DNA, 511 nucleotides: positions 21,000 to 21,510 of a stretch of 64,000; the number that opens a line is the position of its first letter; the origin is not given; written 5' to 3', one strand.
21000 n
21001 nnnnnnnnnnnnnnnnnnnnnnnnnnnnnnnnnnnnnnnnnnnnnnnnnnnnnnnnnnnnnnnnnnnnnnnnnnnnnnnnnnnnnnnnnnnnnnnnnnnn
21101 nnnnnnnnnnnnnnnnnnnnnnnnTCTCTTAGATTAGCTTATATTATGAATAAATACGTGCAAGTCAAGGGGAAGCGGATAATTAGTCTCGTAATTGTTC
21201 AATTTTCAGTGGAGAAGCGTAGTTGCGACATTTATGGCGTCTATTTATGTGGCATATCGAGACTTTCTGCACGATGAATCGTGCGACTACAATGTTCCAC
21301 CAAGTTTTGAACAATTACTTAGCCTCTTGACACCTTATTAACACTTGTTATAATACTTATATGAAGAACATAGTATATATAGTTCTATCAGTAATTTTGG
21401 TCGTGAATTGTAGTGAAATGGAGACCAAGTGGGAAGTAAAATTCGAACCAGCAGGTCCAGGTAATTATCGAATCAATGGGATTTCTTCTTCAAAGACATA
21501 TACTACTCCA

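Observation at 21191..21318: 128-bp MITE-like element with 12-bp terminal inverted repeats, two copies (second copy carries a nested hairpin insertion)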

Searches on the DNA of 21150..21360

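Call 73: search_rna_families(source=window, start=21150, end=21360, threshold=evalue, max_evalue=1)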
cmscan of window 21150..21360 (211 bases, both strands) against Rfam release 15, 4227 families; matches with E-value up to 1: 0.
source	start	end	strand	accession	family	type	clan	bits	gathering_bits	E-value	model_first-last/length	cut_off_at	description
